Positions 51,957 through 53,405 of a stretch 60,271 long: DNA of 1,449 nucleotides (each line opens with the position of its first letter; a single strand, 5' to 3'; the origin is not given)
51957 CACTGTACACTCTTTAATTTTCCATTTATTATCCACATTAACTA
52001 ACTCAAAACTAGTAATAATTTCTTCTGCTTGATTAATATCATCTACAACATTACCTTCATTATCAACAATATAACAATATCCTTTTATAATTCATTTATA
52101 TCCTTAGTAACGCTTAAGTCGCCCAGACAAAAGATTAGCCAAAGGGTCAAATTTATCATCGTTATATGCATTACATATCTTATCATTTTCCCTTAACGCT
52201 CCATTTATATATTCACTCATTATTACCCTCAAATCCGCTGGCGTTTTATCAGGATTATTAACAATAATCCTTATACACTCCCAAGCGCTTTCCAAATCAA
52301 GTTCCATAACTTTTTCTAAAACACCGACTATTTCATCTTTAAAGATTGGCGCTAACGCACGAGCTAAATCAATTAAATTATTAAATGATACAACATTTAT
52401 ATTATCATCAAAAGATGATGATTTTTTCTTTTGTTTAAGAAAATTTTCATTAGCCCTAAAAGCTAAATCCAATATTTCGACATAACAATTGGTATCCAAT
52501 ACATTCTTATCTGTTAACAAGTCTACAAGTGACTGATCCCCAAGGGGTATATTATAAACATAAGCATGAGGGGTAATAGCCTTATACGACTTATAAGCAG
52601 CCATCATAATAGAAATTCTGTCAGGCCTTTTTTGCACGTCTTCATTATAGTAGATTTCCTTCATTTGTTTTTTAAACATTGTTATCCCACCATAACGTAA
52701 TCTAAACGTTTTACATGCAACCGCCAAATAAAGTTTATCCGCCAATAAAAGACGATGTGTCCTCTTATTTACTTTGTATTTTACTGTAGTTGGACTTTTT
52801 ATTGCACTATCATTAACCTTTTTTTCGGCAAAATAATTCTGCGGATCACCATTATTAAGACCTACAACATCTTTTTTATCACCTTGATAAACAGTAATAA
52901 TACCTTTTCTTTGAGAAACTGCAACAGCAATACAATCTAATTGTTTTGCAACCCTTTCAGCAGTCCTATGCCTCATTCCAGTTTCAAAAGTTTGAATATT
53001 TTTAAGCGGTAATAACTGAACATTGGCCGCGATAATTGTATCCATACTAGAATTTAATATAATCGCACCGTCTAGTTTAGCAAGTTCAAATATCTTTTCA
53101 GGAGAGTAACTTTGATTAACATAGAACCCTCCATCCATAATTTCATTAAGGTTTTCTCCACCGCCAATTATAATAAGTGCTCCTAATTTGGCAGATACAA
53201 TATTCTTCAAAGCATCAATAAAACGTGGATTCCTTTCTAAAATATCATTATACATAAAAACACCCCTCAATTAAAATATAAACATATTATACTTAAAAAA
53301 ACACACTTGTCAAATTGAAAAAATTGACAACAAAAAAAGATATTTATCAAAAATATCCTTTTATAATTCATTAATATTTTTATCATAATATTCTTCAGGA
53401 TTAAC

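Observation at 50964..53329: DisA-type diadenylate-cyclase domain with a novel C-terminal half, plus an ORF6N/PLD-like protein, inserted inside the conserved spoIID-spoIIQ-spoIIID-mbl cluster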

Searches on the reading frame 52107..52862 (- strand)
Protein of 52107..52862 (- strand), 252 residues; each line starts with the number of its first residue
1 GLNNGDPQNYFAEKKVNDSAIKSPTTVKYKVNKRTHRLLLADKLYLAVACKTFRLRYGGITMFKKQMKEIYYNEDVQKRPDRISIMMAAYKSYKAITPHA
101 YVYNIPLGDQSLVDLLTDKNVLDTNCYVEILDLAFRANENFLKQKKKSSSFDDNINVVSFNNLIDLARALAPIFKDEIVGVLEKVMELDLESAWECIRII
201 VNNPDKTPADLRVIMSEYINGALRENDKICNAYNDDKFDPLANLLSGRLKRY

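Call 10: find_homologous_proteins(query=window:52107-52862:-, max_evalue=0.01)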
Query seq(252 aa) (252 aa): 2 proteins with E <= 0.01 among 692 candidates.
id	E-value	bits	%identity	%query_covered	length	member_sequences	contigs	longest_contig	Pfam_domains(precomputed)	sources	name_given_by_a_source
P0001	2.5e-162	556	100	100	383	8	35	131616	PF02457.22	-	-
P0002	6.7e-144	496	88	100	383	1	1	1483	PF02457.22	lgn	-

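Call 12: find_encoding_contigs(protein=P0001, flank=8000, max_places=10)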
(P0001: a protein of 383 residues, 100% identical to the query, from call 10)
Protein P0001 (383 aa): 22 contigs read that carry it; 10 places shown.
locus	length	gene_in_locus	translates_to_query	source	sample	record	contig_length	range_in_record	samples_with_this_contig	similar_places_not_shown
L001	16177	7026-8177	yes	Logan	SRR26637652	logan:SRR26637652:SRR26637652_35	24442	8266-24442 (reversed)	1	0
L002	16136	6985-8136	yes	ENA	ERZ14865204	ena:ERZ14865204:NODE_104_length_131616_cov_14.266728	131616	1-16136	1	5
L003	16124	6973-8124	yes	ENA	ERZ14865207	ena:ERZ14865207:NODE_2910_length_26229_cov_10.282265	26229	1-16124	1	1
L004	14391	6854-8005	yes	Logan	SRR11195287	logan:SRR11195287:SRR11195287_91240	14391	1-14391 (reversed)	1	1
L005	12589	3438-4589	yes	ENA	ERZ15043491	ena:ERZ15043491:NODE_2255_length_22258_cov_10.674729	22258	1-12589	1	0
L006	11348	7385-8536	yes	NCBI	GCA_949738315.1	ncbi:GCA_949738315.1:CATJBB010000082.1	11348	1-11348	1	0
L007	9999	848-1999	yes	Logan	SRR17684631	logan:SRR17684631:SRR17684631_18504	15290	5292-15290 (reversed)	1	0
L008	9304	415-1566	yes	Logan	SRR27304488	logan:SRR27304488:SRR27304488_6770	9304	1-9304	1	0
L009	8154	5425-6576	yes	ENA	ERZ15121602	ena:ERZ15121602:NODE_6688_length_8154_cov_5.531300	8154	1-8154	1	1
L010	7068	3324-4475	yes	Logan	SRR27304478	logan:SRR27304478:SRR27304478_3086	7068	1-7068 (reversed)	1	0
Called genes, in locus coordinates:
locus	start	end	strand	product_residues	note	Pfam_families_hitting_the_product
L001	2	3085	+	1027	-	?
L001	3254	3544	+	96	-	PF01250:Ribosomal_S6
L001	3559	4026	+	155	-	PF00436:SSB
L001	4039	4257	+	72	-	PF01084:Ribosomal_S18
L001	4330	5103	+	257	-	PF02502:LacAB_rpiB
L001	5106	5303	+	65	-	PF06612:DUF1146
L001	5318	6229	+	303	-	PF08486:SpoIID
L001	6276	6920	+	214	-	PF01551:Peptidase_M23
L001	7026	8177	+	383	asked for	PF02457:DAC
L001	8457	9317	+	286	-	PF10543:ORF6N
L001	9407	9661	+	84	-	PF12116:SpoIIID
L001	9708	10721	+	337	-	PF06723:MreB_Mbl, PF00022:Actin (weak), PF00012:HSP70, PF14450:FtsA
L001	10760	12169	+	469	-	PF02127:Peptidase_M18, PF05343:Peptidase_M42 (weak)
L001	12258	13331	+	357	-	PF00953:Glycos_transf_4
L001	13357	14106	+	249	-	PF04239:DUF421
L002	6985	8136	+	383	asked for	PF02457:DAC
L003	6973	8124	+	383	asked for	PF02457:DAC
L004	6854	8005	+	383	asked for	PF02457:DAC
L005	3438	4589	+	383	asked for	PF02457:DAC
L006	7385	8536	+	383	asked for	PF02457:DAC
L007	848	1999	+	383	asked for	PF02457:DAC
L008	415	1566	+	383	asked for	PF02457:DAC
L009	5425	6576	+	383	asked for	PF02457:DAC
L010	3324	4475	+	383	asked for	PF02457:DAC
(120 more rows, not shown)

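Call 16: search_protein_representatives(protein=window:52107-52862:-)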
Query: 252 residues. Proteins with E-value up to 0.001 (for the whole library): 1; up to 1e-10: 1; up to 1e-30: 1. The best 1 are listed.
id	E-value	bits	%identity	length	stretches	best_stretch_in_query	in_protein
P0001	7.8e-163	555.8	100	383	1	1-252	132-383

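Call 18: find_encoding_contigs(protein=P0002, flank=5000, max_places=5)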
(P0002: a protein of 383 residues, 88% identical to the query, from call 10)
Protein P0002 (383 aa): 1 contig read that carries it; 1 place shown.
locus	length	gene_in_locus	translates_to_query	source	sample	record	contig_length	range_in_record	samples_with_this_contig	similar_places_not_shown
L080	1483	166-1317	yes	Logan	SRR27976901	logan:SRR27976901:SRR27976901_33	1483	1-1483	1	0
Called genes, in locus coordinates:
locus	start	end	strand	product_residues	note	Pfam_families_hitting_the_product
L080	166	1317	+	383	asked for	PF02457:DAC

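Call 39: search_protein_families(library=pfam, proteins=[window:52107-52862:-], max_evalue=10)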
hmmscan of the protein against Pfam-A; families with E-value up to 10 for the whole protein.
window:52107-52862:- (252 aa): 1 family
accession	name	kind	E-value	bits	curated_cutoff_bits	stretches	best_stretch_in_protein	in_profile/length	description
PF25808.1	TPR_LAA1_C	-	0.11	12.9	27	1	172-216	6-47/160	LAA1-like, C-terminal TPR repeats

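Call 53: find_related_loci(query=window:52107-52862:-, collection=metagenome_contigs, flank=8000)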
Query window:52107-52862:- (252 aa) in metagenome_contigs; peptide patterns used: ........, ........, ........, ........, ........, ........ (x = any residue, [..] = any of these).
160 stretches matched a pattern, but none encodes a relative of the query by tblastn (E <= 1e-3).

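Call 62: list_cluster_members(proteins=[P0001, P0002, P0050])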
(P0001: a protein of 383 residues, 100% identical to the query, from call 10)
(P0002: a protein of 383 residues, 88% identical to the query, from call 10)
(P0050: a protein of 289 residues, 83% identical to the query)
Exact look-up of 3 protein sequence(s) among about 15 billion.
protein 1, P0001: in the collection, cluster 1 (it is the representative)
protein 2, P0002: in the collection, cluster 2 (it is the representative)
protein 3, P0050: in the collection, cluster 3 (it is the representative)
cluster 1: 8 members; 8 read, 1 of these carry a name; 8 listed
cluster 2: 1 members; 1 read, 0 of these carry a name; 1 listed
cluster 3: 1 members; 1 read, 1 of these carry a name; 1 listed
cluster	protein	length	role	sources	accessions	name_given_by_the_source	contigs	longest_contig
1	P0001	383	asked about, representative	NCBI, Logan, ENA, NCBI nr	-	-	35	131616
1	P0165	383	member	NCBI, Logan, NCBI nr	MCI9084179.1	MAG: hypothetical protein HFH46_01010 [Bacilli bacterium] | hypothetical protein [Bacilli bacterium]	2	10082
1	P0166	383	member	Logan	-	-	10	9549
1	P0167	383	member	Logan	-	-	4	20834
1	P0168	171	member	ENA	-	-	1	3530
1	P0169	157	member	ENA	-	-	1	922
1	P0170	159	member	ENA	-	-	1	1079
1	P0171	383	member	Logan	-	-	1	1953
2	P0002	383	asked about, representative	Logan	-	-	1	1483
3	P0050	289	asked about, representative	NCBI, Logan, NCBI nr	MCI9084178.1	MAG: ORF6N domain-containing protein [Bacilli bacterium] | ORF6N domain-containing protein [Bacilli bacterium]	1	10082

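Call 69: search_solved_structures(query=window:52107-52862:-, max_evalue=10, show_alignments=0)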
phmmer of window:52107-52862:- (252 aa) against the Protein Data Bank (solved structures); distinct sequences matched with E-value up to 10: 2.
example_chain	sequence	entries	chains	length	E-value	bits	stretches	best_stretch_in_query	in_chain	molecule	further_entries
6u75_A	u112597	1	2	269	0.61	12.8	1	12-50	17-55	E3 SUMO-protein ligase SIZ2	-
9fqr_J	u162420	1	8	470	1.9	11.2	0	117-147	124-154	Sperm-associated microtubule inner protein 5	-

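Call 70: search_protein_families(library=ncbifam, proteins=[window:52107-52862:-], max_evalue=10)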
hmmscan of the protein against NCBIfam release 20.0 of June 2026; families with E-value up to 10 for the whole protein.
window:52107-52862:- (252 aa): 2 families
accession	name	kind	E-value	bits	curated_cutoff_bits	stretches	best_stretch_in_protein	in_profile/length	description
NF042926.1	capsid_Caudo_1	equivalog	0.11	11.7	120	1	18-79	15-73/292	major capsid protein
NF038232.1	STM3845_fam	equivalog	0.28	10.9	100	1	122-190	146-215/277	retron St85 family effector protein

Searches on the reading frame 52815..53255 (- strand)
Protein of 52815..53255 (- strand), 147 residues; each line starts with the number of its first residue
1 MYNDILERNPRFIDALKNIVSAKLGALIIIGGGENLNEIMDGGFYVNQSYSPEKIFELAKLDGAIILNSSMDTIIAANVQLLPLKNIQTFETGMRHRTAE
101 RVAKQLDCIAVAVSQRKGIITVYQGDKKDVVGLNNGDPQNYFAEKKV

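Call 17: find_homologous_proteins(query=window:52815-53255:-, max_evalue=1e-10)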
Query seq(147 aa) (147 aa): 42 proteins with E <= 1e-10 among 48 candidates.
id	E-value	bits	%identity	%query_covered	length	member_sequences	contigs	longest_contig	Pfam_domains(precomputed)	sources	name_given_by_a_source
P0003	1.1e-33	134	55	80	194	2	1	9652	PF10635.15,PF02457.22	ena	-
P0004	1.7e-33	134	55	80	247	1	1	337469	PF10635.15,PF02457.22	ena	-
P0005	2.4e-31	127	52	77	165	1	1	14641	PF02457.22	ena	-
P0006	3.4e-31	126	53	79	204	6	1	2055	PF10635.15,PF02457.22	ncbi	ncbi:MAG: DNA integrity scanning diadenylate cyclase DisA, partial [Paeniclostridium sp.]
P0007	7.6e-31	125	54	78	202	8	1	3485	PF10635.15,PF02457.22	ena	-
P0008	1.5e-30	124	53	80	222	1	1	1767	PF10635.15,PF02457.22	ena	-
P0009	2.6e-30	123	51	77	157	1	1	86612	PF10635.15,PF02457.22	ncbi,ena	-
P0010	2.5e-29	120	50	78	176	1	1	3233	PF10635.15,PF02457.22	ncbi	ncbi:MAG: DNA integrity scanning diadenylate cyclase DisA, partial [Coriobacteriales bacterium]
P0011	4.5e-29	119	51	76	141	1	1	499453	PF02457.22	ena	-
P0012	4.8e-29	119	50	77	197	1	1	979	PF10635.15,PF02457.22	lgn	-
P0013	5.4e-29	119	51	77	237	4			PF10635.15,PF02457.22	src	-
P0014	2.1e-28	117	50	79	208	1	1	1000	PF10635.15,PF02457.22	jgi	-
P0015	6.3e-28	116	50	77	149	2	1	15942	PF02457.22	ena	-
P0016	1.5e-27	114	54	77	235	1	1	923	PF10635.15,PF02457.22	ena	-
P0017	2.3e-27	114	51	78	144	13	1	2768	PF02457.22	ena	-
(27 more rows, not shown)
